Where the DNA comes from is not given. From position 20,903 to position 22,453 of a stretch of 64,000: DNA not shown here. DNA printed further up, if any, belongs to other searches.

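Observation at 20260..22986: Core module: Dpm1-like synthase, Wzx-like flippase and a second polyprenyl-P GT2 chained by ATGA overlaps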

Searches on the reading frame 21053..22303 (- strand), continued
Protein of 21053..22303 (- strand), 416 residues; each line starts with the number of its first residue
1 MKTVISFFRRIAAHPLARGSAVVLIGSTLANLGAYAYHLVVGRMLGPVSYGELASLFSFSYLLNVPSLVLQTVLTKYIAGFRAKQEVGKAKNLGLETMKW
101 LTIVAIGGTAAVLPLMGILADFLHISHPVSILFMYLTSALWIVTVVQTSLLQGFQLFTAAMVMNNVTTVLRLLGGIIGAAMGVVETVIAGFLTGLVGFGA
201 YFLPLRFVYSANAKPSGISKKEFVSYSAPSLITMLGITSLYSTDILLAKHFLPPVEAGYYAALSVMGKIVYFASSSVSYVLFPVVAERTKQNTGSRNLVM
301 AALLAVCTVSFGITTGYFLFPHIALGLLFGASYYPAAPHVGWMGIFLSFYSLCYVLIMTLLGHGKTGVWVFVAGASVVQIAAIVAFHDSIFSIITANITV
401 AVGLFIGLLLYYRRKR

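Call 27: find_encoding_contigs(protein=P0060, flank=10000, max_places=1)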
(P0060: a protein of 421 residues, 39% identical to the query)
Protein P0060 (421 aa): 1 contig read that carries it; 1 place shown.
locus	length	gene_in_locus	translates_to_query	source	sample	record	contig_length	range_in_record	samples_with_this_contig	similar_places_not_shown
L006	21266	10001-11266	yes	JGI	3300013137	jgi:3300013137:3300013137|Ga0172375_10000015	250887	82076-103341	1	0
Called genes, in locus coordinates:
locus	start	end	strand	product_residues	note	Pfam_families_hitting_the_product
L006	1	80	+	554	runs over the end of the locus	PF10131:PTPS_related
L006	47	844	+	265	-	PF00535:Glycos_transf_2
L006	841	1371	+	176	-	PF18915:DUF5667 (weak)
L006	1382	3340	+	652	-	-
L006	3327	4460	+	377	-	PF26314:MptA_B_family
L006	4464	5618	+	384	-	-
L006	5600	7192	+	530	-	PF09586:YfhO (weak)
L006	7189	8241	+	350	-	PF13439:Glyco_transf_4 (weak), PF20706:GT4-conflict, PF00534:Glycos_transf_1, PF13692:Glyco_trans_1_4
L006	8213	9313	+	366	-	-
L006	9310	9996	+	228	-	PF00535:Glycos_transf_2, PF10111:Glyco_tranf_2_2 (weak), PF13641:Glyco_tranf_2_3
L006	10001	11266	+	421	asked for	-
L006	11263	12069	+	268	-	PF00535:Glycos_transf_2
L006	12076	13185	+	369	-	PF13439:Glyco_transf_4, PF20706:GT4-conflict, PF00534:Glycos_transf_1, PF13692:Glyco_trans_1_4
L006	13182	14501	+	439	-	PF02366:PMT (weak), PF13231:PMT_2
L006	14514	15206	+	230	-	PF13489:Methyltransf_23, PF01209:Ubie_methyltran, PF02353:CMAS, PF08003:Methyltransf_9 (weak), PF13847:Methyltransf_31, PF08241:Methyltransf_11, PF08242:Methyltransf_12, PF13649:Methyltransf_25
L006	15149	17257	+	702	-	-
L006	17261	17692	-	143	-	-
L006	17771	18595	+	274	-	PF13641:Glyco_tranf_2_3, PF00535:Glycos_transf_2, PF10111:Glyco_tranf_2_2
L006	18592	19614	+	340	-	PF00535:Glycos_transf_2, PF10111:Glyco_tranf_2_2 (weak), PF13641:Glyco_tranf_2_3, PF13506:Glyco_transf_21 (weak), PF13632:Glyco_trans_2_3 (weak)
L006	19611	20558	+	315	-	PF04321:RmlD_sub_bind (weak), PF01073:3Beta_HSD, PF01370:Epimerase, PF02719:Polysacc_synt_2 (faint), PF07993:NAD_binding_4 (faint), PF08659:KR (faint), PF13460:NAD_binding_10 (faint), PF16363:GDP_Man_Dehyd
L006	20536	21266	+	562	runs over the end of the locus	-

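Call 29: fold_search(model_id=the predicted structure, library=pdb)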
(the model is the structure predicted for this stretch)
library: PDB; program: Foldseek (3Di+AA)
matches with E <= 10: 454; with E <= 0.001: 56
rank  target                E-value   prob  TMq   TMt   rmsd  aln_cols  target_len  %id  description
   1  9g9p_A                3.0e-08  1.00  0.75  0.76   4.0       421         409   17  Lipid III flippase WzxE with NB10 and NB7 nanobodies in inward-facing conformation - crystal 2 (released 2025-01-22)
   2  9g9n_A                3.2e-08  1.00  0.76  0.77   4.0       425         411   14  Lipid III flippase WzxE with NB10 and NB7 nanobodies in inward-facing conformation - crystal 1 (released 2025-01-22)
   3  7dqk_A                1.4e-07  1.00  0.67  0.60   5.7       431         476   15  A nicotine MATE transporter, Nicotiana tabacum MATE2 (NtMATE2) (released 2021-06-09)
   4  6gwh                  1.4e-07  1.00  0.75  0.71   4.6       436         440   14  Outward-facing conformation of a multidrug resistance MATE family transporter of the MOP superfamily. (released 2019-06-05)
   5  7dqk_B                1.6e-07  1.00  0.73  0.65   5.1       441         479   15  A nicotine MATE transporter, Nicotiana tabacum MATE2 (NtMATE2) (released 2021-06-09)
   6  9r1g_A                3.1e-07  1.00  0.70  0.62   5.5       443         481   16  Cryo-EM structure of human MATE1 (released 2025-11-05)
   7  9r1f_A                3.4e-07  1.00  0.69  0.61   6.0       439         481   15  Cryo-EM structure of human MATE1 in complex with metformin (released 2025-11-05)
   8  6nc6_A                3.5e-07  1.00  0.76  0.68   4.3       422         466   10  Lipid II flippase MurJ, inward closed conformation (released 2019-04-17)
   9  4mlb_C                3.5e-07  1.00  0.65  0.60   7.7       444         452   13  Reverse polarity of binding pocket suggests different function of a MOP superfamily transporter from Pyrococcus furios (released 2013-09-25)
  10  5y50                  5.3e-07  1.00  0.68  0.64   5.3       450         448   13  Crystal structure of eukaryotic MATE transporter AtDTX14 (released 2017-12-06)
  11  6hfb_D                5.5e-07  1.00  0.71  0.66   5.1       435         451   14  Outward-facing conformation of a multidrug resistance MATE family transporter of the MOP superfamily. (released 2019-06-12)
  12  4mlb_A                5.8e-07  1.00  0.71  0.66   5.2       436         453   15  Reverse polarity of binding pocket suggests different function of a MOP superfamily transporter from Pyrococcus furios (released 2013-09-25)
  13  5yck                  6.0e-07  1.00  0.70  0.65   5.8       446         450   14  Crystal structure of a MATE family protein derived from Camelina sativa at 2.3 angstrom (released 2017-09-27)
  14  6hfb_C                6.3e-07  1.00  0.72  0.67   5.0       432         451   15  Outward-facing conformation of a multidrug resistance MATE family transporter of the MOP superfamily. (released 2019-06-12)
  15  9r10_A                6.5e-07  1.00  0.73  0.64   5.4       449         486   14  Cryo-EM structure of human MATE1 in complex with cimetidine (released 2025-11-05)
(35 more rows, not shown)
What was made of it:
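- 21053..22303 (-): Divergent 12-TM Wzx-like MOP (PST-type) flippase, 416 aa. Its best solved-structure match is WzxE 9g9p/9g9n, TM-score 0.75-0.77, followed by MATE and MurJ (call 29).
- On MOP superfamily, PST/Wzx flippases: Foldseek gives WzxE 9g9n/9g9p as the top hits at TM-score 0.75-0.77 over 421-425 columns (call 29).
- MATE and MurJ structures match the model almost as well as WzxE (call 29).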

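Call 32: find_related_loci(query=A1, collection=genome_contigs, flank=8000)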
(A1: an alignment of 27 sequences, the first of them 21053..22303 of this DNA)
Query A1 (416 aa) in genome_contigs; peptide patterns used: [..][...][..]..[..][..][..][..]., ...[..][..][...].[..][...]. (x = any residue, [..] = any of these).
122 stretches matched a pattern; 81 encode a relative of the query (tblastn E <= 1e-3); the best 80 are kept; 80 distinct loci.
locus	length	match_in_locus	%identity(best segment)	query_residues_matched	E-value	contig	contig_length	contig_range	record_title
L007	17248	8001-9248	99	1-416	0e+0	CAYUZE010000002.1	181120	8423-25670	MAG TPA_asm: uncultured Gammaproteobacteria bacterium isolate binchicken_co130_63 genome assembly, contig: NODE_146_leng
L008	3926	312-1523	75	11-414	0e+0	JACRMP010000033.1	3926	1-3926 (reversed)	MAG: Candidatus Gottesmanbacteria bacterium isolate NC_groundwater_1910_Pr3_S2p5_48_11 SR2-18-S2p5_coassembly_scaffold_3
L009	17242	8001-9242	60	1-414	6e-160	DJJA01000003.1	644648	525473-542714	MAG TPA_asm: Candidatus Gottesmanbacteria bacterium UBA6580 UBA6580_contig_80, whole genome shotgun sequence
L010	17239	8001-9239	67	1-413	5e-157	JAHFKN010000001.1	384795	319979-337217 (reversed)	MAG: Candidatus Gottesmanbacteria bacterium isolate nzgw410 NODE_16_length_384796_cov_19.669238, whole genome shotgun se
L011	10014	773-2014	62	1-414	5e-154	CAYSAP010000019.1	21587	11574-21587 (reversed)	MAG TPA_asm: uncultured Gammaproteobacteria bacterium isolate SRP090828_co2_19 genome assembly, contig: NODE_813_length_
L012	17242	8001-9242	64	1-414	2e-164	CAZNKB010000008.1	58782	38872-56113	MAG TPA_asm: uncultured Gammaproteobacteria bacterium isolate SRP173033_co3_60 genome assembly, contig: NODE_464_length_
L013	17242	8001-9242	49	1-414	3e-123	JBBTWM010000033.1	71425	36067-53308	MAG: Patescibacteria group bacterium isolate H41-bin127_1 H41_bin127_1_000000000033, whole genome shotgun sequence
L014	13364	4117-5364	47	1-416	1e-118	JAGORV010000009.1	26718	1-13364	Candidatus Woesebacteria bacterium isolate Gw_Eff_bin_29 Gw_Eff_3466_length_26718_cov_6.524125, whole genome shotgun seq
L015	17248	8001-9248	46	1-416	3e-112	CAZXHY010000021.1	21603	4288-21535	MAG TPA_asm: uncultured Gammaproteobacteria bacterium isolate ERP113451_co3_13 genome assembly, contig: NODE_1778_length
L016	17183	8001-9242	61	1-414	4e-164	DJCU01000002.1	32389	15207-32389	MAG TPA_asm: Candidatus Gottesmanbacteria bacterium UBA5942 UBA5942_contig_686, whole genome shotgun sequence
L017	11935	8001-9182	43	9-402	1e-96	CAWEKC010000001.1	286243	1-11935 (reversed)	MAG: Candidatus Gottesmanbacteria bacterium isolate MFD05942.bin.1.195 genome assembly, contig: contig_12616, whole geno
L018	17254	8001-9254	40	1-415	9e-97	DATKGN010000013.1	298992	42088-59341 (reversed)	MAG TPA_asm: Patescibacteria group bacterium isolate SMAG_U14552 k141_122833, whole genome shotgun sequence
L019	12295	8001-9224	43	8-415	1e-96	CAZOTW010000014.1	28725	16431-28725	MAG TPA_asm: uncultured Gammaproteobacteria bacterium isolate SRP080215_co1_129 genome assembly, contig: NODE_618_length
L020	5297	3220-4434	42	1-405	4e-94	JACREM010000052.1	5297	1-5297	MAG: Candidatus Gottesmanbacteria bacterium isolate NC_groundwater_1699_Pr3_B-0.1um_43_117 SR-2_scaffold_141_1778143, wh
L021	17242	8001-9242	61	1-414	6e-150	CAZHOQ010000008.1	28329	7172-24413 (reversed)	MAG TPA_asm: uncultured Gammaproteobacteria bacterium isolate SRP093185_co1_203 genome assembly, contig: NODE_875_length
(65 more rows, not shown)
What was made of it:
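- Tried and rejected: Named relatives are Gottesmanbacteria, Woesebacteria, Shapirobacteria and Levybacteria (call 32).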

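Call 70: search_protein_representatives(alignment_id=A1)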
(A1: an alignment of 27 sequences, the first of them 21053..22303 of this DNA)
Query: 27 sequences, 419 profile positions. Proteins with E-value up to 0.001 (for the whole library): 20535; up to 1e-10: 9134; up to 1e-30: 3514. The best 150 are listed.
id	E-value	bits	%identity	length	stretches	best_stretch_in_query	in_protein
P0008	3.0e-173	593.2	-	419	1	1-419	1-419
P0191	2.4e-160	550.7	-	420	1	1-416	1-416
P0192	7.0e-143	493.2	-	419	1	1-417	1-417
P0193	3.0e-142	491.1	-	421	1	4-413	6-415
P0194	1.9e-139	481.9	-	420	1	4-417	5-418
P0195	5.9e-139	480.2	-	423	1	1-413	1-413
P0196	1.7e-135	468.8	-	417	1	1-416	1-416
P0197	5.6e-133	460.5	-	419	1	2-418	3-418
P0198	4.2e-131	454.4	-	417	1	9-415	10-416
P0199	7.6e-131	453.5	-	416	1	1-415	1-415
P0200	6.8e-130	450.4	-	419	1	3-413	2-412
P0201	1.5e-129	449.2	-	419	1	5-416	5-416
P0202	1.1e-127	443.1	-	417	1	1-415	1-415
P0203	2.8e-127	441.7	-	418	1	1-409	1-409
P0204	1.1e-125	436.5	-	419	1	4-417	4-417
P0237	9.0e-103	361.0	-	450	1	2-415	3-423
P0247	3.3e-100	352.6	-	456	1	3-414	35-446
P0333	2.5e-89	316.7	-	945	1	8-412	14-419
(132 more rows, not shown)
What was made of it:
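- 21053..22303 (-): The family has 3514 representatives at E<=1e-30 (call 70).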

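Call 71: search_protein_families(library=pfam, proteins=[P0333, P0247, P0237], max_evalue=0.001)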
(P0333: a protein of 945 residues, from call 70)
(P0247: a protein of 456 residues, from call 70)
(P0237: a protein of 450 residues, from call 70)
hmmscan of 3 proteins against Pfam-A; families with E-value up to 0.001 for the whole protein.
P0333 (945 aa): 3 families
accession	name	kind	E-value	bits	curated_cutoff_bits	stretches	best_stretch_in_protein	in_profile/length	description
PF13440.11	Polysacc_synt_3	-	2.4e-14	53.7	23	1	46-344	1-292/293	Polysaccharide biosynthesis protein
PF01943.22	Polysacc_synt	-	1.2e-08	35.1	28.2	1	27-294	6-272/274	Polysaccharide biosynthesis protein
PF25046.1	DUF7790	-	9.6e-06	25.6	23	1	526-621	1-95/272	Domain of unknown function (DUF7790)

P0247 (456 aa): 3 families
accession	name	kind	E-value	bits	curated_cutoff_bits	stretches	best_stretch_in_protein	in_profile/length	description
PF13440.11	Polysacc_synt_3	-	4.4e-11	43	23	1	72-368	1-291/293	Polysaccharide biosynthesis protein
PF01943.22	Polysacc_synt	-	3.8e-10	40.1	28.2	1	48-318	1-271/274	Polysaccharide biosynthesis protein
PF01554.23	MatE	-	0.0004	20.6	24.9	1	261-417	1-161/161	MatE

P0237 (450 aa): 2 families
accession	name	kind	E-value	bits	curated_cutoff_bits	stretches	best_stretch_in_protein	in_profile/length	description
PF01943.22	Polysacc_synt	-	1.7e-15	57.6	28.2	1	17-294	1-271/274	Polysaccharide biosynthesis protein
PF13440.11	Polysacc_synt_3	-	4.6e-15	56.1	23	1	42-346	2-293/293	Polysaccharide biosynthesis protein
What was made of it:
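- Tried and rejected: The extra domain is DUF7790, which is uninformative (call 71).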
